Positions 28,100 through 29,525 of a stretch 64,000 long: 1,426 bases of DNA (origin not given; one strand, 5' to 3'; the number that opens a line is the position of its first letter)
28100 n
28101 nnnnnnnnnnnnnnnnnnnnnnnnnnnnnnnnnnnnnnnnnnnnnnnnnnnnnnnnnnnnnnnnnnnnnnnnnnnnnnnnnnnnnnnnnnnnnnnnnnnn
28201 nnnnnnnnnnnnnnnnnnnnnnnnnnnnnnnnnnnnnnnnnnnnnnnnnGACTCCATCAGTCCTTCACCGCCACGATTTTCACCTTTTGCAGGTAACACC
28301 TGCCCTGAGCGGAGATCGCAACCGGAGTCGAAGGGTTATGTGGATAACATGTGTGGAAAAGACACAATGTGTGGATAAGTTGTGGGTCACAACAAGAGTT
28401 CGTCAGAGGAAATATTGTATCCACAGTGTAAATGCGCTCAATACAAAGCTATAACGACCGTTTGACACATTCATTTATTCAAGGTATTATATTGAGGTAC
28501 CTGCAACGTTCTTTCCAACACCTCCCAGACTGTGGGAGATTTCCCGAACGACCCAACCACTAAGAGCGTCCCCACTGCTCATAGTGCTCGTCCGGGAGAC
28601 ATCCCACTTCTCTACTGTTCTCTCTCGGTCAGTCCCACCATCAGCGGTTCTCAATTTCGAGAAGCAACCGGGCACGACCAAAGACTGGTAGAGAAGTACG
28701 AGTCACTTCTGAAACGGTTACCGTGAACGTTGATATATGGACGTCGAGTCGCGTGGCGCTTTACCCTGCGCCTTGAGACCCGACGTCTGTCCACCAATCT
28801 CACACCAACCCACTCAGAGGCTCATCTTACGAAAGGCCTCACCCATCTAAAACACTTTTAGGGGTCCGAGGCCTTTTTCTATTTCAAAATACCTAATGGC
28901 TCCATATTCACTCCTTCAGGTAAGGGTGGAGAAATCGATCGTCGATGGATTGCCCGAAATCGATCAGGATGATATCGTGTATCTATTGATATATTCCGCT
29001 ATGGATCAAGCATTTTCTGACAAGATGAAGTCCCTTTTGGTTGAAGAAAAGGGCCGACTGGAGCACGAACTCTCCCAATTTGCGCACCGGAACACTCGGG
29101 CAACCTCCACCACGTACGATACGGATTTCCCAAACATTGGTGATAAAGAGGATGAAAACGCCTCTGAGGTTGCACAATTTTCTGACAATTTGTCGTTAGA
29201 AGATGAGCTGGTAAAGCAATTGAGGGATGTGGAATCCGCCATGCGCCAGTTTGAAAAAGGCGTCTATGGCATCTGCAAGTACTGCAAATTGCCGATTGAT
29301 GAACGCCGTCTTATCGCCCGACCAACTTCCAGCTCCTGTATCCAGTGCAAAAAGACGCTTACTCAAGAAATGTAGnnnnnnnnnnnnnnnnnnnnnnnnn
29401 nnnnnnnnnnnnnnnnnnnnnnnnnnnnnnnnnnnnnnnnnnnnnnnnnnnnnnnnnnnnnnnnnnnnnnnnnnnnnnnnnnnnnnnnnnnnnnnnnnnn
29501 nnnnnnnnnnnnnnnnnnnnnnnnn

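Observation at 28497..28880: Unassigned ~380-nt structured transcript with textbook promoter and terminator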

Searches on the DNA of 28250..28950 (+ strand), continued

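Call 60: search_with_rna_model(model_id=R2, sources=[window, L002, L003, L004, L005, L006, L007, L008, L009, L010, L011, L012, L013, L014, L015, L016, L017, L018, L019, L020, L021, L022, L023, L024, L025, L026, L027, L028, L029, L030, L031, L032, L033, L034, L035, L036, L037, L038, L039, L040, L041, L042, L043, L044, L045, L046, L047, L048, L049, L050, L051, L052, L053, L054, L055, L056, L057, L058, L059, L060, L061, L062, L063, L064, L065, L066, L067, L068, L069, L070, L071, L072, L073, L074, L075, L076, L077, L078, L079, L080, L081], max_evalue=1, make_alignment=true)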
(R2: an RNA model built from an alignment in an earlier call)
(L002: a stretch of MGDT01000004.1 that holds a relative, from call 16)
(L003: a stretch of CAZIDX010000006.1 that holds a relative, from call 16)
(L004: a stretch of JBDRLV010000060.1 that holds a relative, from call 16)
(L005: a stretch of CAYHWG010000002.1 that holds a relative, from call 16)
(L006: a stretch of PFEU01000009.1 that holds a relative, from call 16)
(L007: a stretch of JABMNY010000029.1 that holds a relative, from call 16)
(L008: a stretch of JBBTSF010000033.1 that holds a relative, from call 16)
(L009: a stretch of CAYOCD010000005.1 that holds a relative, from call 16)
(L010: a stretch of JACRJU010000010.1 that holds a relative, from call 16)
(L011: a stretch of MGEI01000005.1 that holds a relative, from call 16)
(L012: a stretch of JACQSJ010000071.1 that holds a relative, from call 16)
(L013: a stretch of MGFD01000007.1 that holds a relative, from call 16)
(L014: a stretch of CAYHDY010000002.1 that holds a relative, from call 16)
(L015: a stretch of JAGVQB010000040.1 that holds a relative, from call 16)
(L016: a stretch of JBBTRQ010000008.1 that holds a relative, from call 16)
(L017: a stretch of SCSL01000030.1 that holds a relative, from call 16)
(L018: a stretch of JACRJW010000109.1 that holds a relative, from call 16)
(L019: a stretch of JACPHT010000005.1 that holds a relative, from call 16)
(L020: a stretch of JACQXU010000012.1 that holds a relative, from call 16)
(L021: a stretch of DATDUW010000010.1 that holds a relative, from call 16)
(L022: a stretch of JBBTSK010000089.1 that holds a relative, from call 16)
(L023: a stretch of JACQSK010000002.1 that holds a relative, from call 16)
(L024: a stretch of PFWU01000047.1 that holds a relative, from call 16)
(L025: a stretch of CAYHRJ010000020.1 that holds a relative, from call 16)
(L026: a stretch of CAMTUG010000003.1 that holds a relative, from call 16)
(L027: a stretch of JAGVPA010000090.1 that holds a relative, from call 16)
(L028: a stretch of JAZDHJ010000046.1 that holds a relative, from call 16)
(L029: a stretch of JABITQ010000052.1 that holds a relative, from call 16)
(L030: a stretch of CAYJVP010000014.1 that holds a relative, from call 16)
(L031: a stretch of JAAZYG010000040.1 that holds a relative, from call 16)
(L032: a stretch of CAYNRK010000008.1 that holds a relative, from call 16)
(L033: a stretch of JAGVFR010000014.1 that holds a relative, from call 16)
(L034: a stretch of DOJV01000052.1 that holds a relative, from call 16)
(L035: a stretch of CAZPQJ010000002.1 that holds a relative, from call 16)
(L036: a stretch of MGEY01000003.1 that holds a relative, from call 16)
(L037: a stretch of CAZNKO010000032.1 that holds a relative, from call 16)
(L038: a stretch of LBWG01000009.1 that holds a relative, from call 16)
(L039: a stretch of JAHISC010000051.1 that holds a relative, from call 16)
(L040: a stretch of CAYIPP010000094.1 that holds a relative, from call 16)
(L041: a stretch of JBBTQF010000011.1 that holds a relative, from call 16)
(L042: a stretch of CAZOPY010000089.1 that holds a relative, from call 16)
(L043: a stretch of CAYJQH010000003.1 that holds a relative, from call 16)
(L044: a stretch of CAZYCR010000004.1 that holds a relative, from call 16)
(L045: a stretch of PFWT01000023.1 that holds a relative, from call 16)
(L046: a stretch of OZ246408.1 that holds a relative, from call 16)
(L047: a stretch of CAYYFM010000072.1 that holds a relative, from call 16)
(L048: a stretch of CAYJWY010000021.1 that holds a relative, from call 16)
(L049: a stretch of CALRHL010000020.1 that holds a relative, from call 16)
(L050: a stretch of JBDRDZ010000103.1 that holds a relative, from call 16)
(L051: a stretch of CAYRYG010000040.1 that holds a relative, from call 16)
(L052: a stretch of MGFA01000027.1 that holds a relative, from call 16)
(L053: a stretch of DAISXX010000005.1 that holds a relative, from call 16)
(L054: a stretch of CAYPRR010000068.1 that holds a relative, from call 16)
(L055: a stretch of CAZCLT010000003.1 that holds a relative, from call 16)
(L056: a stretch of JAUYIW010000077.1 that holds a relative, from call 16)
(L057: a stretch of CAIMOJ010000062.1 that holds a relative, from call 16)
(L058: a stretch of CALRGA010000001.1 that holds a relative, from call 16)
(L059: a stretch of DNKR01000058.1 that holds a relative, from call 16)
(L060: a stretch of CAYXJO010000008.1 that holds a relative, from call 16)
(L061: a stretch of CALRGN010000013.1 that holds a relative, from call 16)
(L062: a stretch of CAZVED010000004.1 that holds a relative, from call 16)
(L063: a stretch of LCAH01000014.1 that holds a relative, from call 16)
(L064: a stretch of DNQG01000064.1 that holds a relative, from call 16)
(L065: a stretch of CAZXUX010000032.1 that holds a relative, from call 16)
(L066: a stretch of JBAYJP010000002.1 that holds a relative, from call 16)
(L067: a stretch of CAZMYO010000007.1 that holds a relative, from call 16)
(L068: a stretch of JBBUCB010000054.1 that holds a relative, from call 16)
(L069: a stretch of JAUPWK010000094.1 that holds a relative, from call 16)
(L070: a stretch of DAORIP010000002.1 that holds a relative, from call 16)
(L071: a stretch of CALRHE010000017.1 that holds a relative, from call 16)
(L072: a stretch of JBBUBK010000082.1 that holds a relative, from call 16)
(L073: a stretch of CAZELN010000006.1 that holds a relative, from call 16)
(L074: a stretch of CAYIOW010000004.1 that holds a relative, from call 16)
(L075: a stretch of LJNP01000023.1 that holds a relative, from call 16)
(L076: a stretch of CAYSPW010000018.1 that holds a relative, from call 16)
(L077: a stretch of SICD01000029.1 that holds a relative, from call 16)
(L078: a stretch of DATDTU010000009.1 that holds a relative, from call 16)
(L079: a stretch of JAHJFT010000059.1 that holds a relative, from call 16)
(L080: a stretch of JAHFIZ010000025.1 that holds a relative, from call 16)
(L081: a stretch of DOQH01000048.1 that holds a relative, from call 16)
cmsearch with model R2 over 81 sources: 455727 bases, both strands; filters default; matches with E-value up to 1: 105.
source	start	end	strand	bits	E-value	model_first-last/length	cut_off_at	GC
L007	2287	2343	+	65.5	1.1e-20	1-57/57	no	0.4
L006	2284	2339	+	65.1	1.4e-20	1-57/57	no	0.36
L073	2350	2404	+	61.4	3.3e-19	1-57/57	no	0.53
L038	2306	2363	+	60.6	6.6e-19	1-57/57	no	0.38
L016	2327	2381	+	60.4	7.9e-19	1-57/57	no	0.49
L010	2323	2378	+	58.9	2.9e-18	1-57/57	no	0.57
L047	2258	2316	+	57.8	7.1e-18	1-57/57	no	0.42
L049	2166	2223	+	57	1.5e-17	1-57/57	no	0.47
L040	2322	2379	+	56.6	2e-17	1-57/57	no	0.41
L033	2300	2357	+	56.4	2.4e-17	1-57/57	no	0.53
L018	2305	2364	+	55.9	3.5e-17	1-57/57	no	0.55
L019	2248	2305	+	55.6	4.6e-17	1-57/57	no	0.52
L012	91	145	+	55.5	5.1e-17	1-57/57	no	0.51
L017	2346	2401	+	55.2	6.5e-17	1-57/57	no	0.5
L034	2172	2227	+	54.8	9e-17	1-57/57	no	0.46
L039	2302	2357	+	54.7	9.8e-17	1-57/57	no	0.46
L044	2294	2350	+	54.1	1.7e-16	1-57/57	no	0.51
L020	2048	2104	+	54.1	1.7e-16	1-57/57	no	0.56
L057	2311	2367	+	54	1.7e-16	1-57/57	no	0.6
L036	2275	2331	+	54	1.7e-16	1-57/57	no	0.46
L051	1851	1910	+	53.6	2.5e-16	1-57/57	no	0.5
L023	2310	2367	+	53.5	2.8e-16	1-57/57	no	0.52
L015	2313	2371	+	52.6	5.8e-16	1-57/57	no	0.53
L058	2286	2342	+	52.4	6.8e-16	1-57/57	no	0.51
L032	2320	2376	+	52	1e-15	1-57/57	no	0.53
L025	2316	2371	+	51.8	1.2e-15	1-57/57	no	0.55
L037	2212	2267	+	51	2.2e-15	1-57/57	no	0.62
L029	2293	2348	+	51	2.3e-15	1-57/57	no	0.46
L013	2285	2342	+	50.6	3.1e-15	1-57/57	no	0.43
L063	2266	2321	+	50.3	4.2e-15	1-57/57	no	0.48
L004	2288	2343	+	50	5.5e-15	1-57/57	no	0.46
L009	2308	2364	+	49.8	6.3e-15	1-57/57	no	0.49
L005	2370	2429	+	49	1.2e-14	1-57/57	no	0.45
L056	2236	2292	+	48.7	1.6e-14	1-57/57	no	0.58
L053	2317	2372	+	48.5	1.9e-14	1-57/57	no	0.57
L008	2320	2379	+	48.4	2.1e-14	1-57/57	no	0.52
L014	2370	2429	+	47.7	3.8e-14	1-57/57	no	0.45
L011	2330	2389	+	47.4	5.1e-14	1-57/57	no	0.38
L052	2318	2376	+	47.1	6.5e-14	1-57/57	no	0.56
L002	2303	2358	+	46.9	7.4e-14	1-57/57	no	0.7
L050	1707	1763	+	45.7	2.1e-13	1-57/57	no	0.53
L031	2326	2382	+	44.9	4.1e-13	1-57/57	no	0.39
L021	2346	2405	+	41.3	8.9e-12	1-57/57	no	0.55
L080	1049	1103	+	41.3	9e-12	1-57/57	no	0.58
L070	2306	2361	+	41.2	9.4e-12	1-57/57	no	0.5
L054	1339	1396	+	41.1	1e-11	1-57/57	no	0.47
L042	1429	1486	+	40.8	1.3e-11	1-57/57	no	0.67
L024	2322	2380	+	40.6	1.6e-11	1-57/57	no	0.51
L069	2306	2361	+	38.5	9.4e-11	1-57/57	no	0.54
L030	2262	2316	+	38.2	1.2e-10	1-57/57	no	0.67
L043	2291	2359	+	37.8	1.7e-10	1-57/57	no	0.39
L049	2166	2223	-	37.5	2.3e-10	1-57/57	no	0.47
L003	2311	2369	+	36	8.2e-10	1-57/57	no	0.58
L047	2258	2316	-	35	1.9e-09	1-57/57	no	0.42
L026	2159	2214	+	34.7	2.3e-09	1-57/57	no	0.52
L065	2249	2310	+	33.5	6.5e-09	1-57/57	no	0.56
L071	2292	2335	+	32.7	1.3e-08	8-50/57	no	0.5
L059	2240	2297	+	31.9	2.6e-08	1-57/57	no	0.48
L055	2200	2256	+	31.3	4.5e-08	1-57/57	no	0.53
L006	2284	2339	-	29.9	1.4e-07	1-57/57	no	0.36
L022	2328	2384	+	29.5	1.9e-07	1-57/57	no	0.53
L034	2172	2227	-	28.9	3.5e-07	1-57/57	no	0.46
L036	2275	2331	-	28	6.8e-07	1-57/57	no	0.46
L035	2302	2357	+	27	1.6e-06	1-57/57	no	0.48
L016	2327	2381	-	26.4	2.8e-06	1-57/57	no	0.49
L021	2346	2405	-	25.4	6.4e-06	1-57/57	no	0.55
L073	2350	2404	-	25.3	7.2e-06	1-57/57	no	0.53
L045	2176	2235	+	25.1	8.3e-06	1-57/57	no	0.48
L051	1851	1910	-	25.1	8.7e-06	1-57/57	no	0.5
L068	2299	2360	+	24.9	9.9e-06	1-57/57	no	0.52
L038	2306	2363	-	24.8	1.1e-05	1-57/57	no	0.38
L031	2326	2382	-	24.3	1.6e-05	1-57/57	no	0.39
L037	2212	2267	-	23.5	3.2e-05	1-57/57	no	0.62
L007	2287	2343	-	23.3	3.8e-05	1-57/57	no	0.4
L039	2302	2357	-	22.7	6.7e-05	1-57/57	no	0.46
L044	2294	2350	-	22.6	6.8e-05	1-57/57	no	0.51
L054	1339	1396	-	22.4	8.1e-05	1-57/57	no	0.47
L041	2262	2337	+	22.4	8.5e-05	1-57/57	no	0.59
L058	2286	2342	-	22.3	8.7e-05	1-57/57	no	0.51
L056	2236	2292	-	21.6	0.00017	1-57/57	no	0.58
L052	2318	2376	-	20.9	0.00031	1-57/57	no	0.56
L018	2305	2364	-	20.3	0.00051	1-57/57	no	0.55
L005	2370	2429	-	20.2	0.00052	1-57/57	no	0.45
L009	2308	2364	-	20.2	0.00052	1-57/57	no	0.49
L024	2322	2380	-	20.1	0.00059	1-57/57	no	0.51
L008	2320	2379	-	19.9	0.00068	1-57/57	no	0.52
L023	2310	2367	-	19.8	0.00074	1-57/57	no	0.52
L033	2300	2357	-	19.6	0.00093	1-57/57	no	0.53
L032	2320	2376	-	19.4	0.0011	1-57/57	no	0.53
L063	2266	2321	-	19.2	0.0013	1-57/57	no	0.48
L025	2316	2371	-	18.4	0.0025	1-57/57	no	0.55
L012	91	145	-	17.5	0.0054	1-57/57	no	0.51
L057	2311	2367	-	17.4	0.006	1-57/57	no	0.6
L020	2053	2099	-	17.3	0.0062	6-52/57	no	0.57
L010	2323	2378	-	17.2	0.0072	1-57/57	no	0.57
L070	2313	2354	-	16.7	0.011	8-50/57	no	0.45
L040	2327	2374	-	16.6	0.012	6-52/57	no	0.44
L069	2313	2354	-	16.5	0.012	8-50/57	no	0.5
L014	2370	2429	-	16.3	0.015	1-57/57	no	0.45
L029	2293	2348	-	14.8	0.052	1-57/57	no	0.46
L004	2288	2343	-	14.7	0.056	1-57/57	no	0.46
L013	2285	2342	-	13.8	0.13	1-57/57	no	0.43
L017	2346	2401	-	12.9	0.26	1-57/57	no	0.5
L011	2330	2389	-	11.4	0.98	1-57/57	no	0.38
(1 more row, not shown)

Alignment A7: 105 matches aligned to the model, 87 columns, each read 5' to 3' on its own strand. Consensus structure (alignment columns), stored with it:
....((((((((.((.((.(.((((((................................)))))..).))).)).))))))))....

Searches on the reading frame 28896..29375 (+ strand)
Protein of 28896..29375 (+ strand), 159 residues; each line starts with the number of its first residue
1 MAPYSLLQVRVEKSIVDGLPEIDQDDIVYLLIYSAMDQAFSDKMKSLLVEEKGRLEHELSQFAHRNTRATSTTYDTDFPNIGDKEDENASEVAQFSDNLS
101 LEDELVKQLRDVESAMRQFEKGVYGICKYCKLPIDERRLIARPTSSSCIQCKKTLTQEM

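Call 10: search_protein_families(library=pfam, proteins=[window:28896-29375:+])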
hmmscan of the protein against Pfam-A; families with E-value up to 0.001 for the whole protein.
window:28896-29375:+ (159 aa): 1 family
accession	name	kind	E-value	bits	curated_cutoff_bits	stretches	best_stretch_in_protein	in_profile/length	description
PF01258.23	zf-dskA_traR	-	0.00018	21.9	24.9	1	123-153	2-32/36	Prokaryotic dksA/traR C4-type zinc finger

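Call 13: find_homologous_proteins(query=window:28896-29375:+)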
Query window:28896-29375:+ (159 aa): 876 proteins with E <= 0.001 among 895 candidates; the best 120 are listed.
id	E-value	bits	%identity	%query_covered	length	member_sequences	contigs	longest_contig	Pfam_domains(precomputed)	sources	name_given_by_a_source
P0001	3.4e-98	344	100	100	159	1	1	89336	-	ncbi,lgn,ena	-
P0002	1.7e-64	235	86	78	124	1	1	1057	PF01258.24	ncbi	-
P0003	2.4e-56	208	76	81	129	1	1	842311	PF01258.24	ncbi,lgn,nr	ncbi:hypothetical protein EPO34_03685 [Patescibacteria group bacterium]|nr:MAG: hypothetical protein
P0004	6.8e-56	207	77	78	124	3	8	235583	PF01258.24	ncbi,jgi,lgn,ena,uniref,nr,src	ncbi:hypothetical protein A2856_00970 [Candidatus Uhrbacteria bacterium RIFCSPHIGHO2_01_FULL_63_20]|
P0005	9.1e-56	206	77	78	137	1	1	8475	PF01258.24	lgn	-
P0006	9.7e-56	206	77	78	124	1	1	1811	PF01258.24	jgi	jgi:DnaK suppressor protein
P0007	2.1e-54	202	77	78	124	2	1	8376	PF01258.24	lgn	-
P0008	3.1e-54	201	76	78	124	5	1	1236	PF01258.24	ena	-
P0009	8.8e-54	200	78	78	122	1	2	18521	PF01258.24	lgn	-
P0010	2.2e-53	199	76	78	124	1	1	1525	PF01258.24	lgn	-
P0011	7.6e-53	197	76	78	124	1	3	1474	PF01258.24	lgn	-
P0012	2.3e-52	195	74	78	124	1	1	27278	PF01258.24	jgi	jgi:DnaK suppressor protein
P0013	3.5e-52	195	75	78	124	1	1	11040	PF01258.24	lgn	-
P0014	4.3e-52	194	75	78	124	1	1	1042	PF01258.24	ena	-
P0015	4.6e-52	194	73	78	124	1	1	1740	PF01258.24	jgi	jgi:DnaK suppressor protein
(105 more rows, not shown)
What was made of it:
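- Checked: Nearly all homologs are 124 aa (call 13), which puts the start at ATG 29001.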

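Call 14: find_encoding_contigs(protein=window:28896-29375:+, flank=3000)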
Protein window:28896-29375:+ (159 aa): 2 contigs read that carry it; 1 place shown.
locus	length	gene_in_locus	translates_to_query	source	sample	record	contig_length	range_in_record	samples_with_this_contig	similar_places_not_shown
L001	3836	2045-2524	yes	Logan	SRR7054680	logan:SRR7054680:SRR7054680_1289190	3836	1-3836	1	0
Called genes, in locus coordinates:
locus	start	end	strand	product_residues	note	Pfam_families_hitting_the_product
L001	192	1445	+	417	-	-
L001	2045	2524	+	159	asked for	-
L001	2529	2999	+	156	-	PF01252:Peptidase_A8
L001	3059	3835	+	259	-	?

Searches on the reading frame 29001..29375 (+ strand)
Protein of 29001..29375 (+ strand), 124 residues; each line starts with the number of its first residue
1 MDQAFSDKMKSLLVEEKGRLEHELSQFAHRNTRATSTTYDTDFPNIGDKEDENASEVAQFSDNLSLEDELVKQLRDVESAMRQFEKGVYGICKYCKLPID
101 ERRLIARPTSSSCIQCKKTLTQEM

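Call 16: find_related_loci(query=A1, collection=genome_contigs, flank=2500)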
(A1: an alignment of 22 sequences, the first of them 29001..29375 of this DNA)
Query A1 (124 aa) in genome_contigs; peptide patterns used: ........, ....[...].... (x = any residue, [..] = any of these).
599 stretches matched a pattern (row limit reached: there are more); 581 encode a relative of the query (tblastn E <= 1e-3); the best 80 are kept; 80 distinct loci.
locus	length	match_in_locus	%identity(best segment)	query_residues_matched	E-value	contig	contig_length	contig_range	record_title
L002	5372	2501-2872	77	1-124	8e-64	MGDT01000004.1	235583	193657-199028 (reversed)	MAG: Candidatus Uhrbacteria bacterium RIFCSPHIGHO2_01_FULL_63_20 rifcsphigho2_01_scaffold_334, whole genome shotgun sequ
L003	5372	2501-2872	74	1-124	5e-59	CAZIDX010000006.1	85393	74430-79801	MAG TPA_asm: uncultured Gammaproteobacteria bacterium isolate SRP167671_co2_164 genome assembly, contig: NODE_310_length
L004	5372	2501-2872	69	1-124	6e-57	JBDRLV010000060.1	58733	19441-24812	MAG: Patescibacteria group bacterium isolate MEGAHIT-group-1.799 k141_8519326, whole genome shotgun sequence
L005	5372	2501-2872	71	1-124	1e-56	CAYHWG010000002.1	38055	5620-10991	MAG TPA_asm: uncultured Gammaproteobacteria bacterium isolate ERP119705_co15_652 genome assembly, contig: NODE_782_lengt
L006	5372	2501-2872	72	1-124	4e-56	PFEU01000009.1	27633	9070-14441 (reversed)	MAG: Candidatus Uhrbacteria bacterium CG10_big_fil_rev_8_21_14_0_10_48_16 CG10_8_21_14_0.10_scaffold_1299_c, whole genom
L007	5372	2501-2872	73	1-124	3e-56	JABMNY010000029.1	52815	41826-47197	MAG: Candidatus Uhrbacteria bacterium isolate bin.153 k141_2661843, whole genome shotgun sequence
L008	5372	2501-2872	72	1-124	2e-56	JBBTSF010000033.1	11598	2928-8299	MAG: Patescibacteria group bacterium isolate H43-bin239_1 H43_bin239_1_000000000033, whole genome shotgun sequence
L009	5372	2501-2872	71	1-124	6e-56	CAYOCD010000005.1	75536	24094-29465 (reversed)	MAG TPA_asm: uncultured Gammaproteobacteria bacterium isolate SRP272421_co1_712 genome assembly, contig: NODE_453_length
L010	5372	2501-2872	71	1-124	9e-56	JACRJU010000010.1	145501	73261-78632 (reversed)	MAG: Candidatus Uhrbacteria bacterium isolate NC_groundwater_1837_Pr3_B-0.1um_51_51 SR-2_scaffold_141_2266000, whole gen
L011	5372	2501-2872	70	1-124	1e-55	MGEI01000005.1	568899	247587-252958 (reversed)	MAG: Candidatus Uhrbacteria bacterium RIFCSPLOWO2_01_FULL_47_17 rifcsplowo2_01_scaffold_74, whole genome shotgun sequenc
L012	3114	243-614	70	1-124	4e-55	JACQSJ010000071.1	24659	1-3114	MAG: Candidatus Uhrbacteria bacterium isolate NC_groundwater_1382_Ag_S-0.2um_56_31 S_p2_S4_coassembly_k141_4039074, whol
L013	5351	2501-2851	74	8-124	3e-55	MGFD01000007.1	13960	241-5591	MAG: Candidatus Uhrbacteria bacterium RIFOXYB2_FULL_45_11 rifoxyb2_full_scaffold_1533, whole genome shotgun sequence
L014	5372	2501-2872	70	1-124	9e-55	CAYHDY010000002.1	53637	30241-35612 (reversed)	MAG TPA_asm: uncultured Gammaproteobacteria bacterium isolate ERP119702_co1_211 genome assembly, contig: NODE_493_length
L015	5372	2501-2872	69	1-124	1e-54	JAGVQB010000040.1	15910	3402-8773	MAG: bacterium isolate DeMMO3_34 c_000000040268, whole genome shotgun sequence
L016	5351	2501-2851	72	8-124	1e-54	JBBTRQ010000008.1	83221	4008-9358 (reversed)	MAG: Patescibacteria group bacterium isolate H52-bin078_1 H52_bin078_1_000000000008, whole genome shotgun sequence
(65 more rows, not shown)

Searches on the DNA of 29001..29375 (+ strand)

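Call 49: search_rna_families(sources=[L024, L040, L029, L033, L006, L051, L023, L066, L064, L046, L039, L014, L002, L063, L075], threshold=gathering)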
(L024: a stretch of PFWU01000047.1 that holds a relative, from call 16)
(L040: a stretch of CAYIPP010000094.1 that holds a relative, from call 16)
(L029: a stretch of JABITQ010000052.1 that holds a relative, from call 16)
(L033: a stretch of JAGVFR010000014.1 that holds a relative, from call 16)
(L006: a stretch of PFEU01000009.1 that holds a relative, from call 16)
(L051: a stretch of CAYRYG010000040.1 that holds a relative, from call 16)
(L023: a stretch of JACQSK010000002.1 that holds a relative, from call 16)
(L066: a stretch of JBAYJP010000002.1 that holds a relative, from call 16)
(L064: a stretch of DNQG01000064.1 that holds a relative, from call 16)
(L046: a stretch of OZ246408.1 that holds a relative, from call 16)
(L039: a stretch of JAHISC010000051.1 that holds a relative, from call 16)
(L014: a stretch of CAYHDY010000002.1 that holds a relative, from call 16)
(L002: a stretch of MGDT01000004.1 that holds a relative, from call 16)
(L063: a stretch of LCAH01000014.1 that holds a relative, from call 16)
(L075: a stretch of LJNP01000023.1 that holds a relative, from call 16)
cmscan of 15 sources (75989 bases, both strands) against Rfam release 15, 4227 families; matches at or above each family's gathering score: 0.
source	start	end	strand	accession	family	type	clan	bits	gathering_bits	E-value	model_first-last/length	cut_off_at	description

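Call 50: search_rna_families(source=L024, start=1900, end=2500, threshold=evalue, max_evalue=10)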
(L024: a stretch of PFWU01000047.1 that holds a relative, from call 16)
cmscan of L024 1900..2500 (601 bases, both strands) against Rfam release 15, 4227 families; matches with E-value up to 10: 6.
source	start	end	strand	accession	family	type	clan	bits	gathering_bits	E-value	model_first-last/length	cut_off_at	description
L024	2189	2227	-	RF04332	Plastid-rpoB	Cis-reg;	-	20.6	45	0.34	1-49/49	no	Plastid-rpoB 5UTR RNA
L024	2008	2064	+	RF02074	STnc240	Gene; sRNA;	-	18.1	55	6.7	1-77/77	no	Enterobacterial sRNA STnc240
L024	2011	2061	+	RF01813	rdlD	Gene; antitoxin;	-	17.3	50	0.93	1-66/66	no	rdlD antitoxin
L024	2331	2376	+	RF02517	mir-1017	Gene; miRNA;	-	15.6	50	3.1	1-71/71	no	mir-1017 microRNA precursor family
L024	2191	2250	-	RF02663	GmglnB1_5p_UTR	Cis-reg;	-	14.5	54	9.2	1-85/85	no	GmglnB1 5'UTR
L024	2315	2379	-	RF02248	Six3os1_3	Gene; lncRNA;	-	12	40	1.7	1-75/75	no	Six3os1 conserved region 3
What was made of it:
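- Tried and rejected: Rfam at gathering score on 15 homologous loci (call 49) and at E<=10 on a typical member, L024 (call 50).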
